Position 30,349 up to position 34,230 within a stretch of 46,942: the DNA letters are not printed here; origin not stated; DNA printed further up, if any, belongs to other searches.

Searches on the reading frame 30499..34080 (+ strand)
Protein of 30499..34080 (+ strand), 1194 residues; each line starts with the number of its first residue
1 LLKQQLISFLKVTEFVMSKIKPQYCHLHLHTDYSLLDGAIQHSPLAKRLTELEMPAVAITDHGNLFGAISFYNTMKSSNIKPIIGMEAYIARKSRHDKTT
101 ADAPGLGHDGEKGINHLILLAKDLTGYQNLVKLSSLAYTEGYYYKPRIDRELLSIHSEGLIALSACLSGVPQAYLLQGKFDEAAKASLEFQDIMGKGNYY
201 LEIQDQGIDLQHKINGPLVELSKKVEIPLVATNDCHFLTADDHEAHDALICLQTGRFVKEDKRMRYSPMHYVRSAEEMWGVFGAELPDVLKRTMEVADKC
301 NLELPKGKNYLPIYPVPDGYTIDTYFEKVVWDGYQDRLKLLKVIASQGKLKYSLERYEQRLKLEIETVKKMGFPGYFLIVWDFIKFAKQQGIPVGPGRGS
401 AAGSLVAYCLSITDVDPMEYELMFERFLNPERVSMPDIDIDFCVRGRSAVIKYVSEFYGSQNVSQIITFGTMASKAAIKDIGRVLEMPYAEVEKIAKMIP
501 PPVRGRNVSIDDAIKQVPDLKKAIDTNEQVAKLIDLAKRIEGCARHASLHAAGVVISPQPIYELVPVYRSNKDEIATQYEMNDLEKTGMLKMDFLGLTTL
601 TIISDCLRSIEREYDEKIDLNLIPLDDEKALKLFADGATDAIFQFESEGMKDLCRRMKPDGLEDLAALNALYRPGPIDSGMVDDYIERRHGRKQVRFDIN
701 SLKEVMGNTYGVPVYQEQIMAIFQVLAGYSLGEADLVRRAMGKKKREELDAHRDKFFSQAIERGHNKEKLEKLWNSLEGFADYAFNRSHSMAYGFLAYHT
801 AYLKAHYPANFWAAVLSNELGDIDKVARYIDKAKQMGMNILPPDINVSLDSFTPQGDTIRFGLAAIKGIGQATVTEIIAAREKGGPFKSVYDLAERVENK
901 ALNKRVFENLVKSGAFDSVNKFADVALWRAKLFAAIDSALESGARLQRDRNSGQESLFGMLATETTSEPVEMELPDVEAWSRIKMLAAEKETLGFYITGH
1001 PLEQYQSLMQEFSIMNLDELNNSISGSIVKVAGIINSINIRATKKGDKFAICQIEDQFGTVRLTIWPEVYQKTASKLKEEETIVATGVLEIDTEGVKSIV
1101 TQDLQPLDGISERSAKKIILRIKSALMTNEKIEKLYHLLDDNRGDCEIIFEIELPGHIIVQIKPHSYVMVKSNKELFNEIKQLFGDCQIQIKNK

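Call 13: search_protein_families(library=pfam, proteins=[window:30499-34080:+], max_evalue=0.0001)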
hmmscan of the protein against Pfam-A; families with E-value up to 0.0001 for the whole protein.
window:30499-34080:+ (1194 aa): 6 families
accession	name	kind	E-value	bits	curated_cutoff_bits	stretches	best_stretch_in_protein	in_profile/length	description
PF07733.18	DNA_pol3_alpha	-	5e-102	341.4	23.9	1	325-596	2-260/260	Bacterial DNA polymerase III alpha NTPase domain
PF17657.6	DNA_pol3_finger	-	6.6e-63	211.4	22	1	599-763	1-165/166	Bacterial DNA polymerase III alpha subunit finger domain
PF02811.25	PHP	-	2.5e-53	181.2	26.4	1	26-205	1-163/164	PHP domain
PF14579.12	HHH_6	-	1.5e-29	102.4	25.6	1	837-920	1-84/90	Helix-hairpin-helix motif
PF01336.31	tRNA_anti-codon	-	5.5e-11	42.7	27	1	1029-1107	1-75/75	OB-fold nucleic acid binding domain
PF12836.13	HHH_3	-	2.3e-07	31.3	27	1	863-895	16-48/65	Helix-hairpin-helix motif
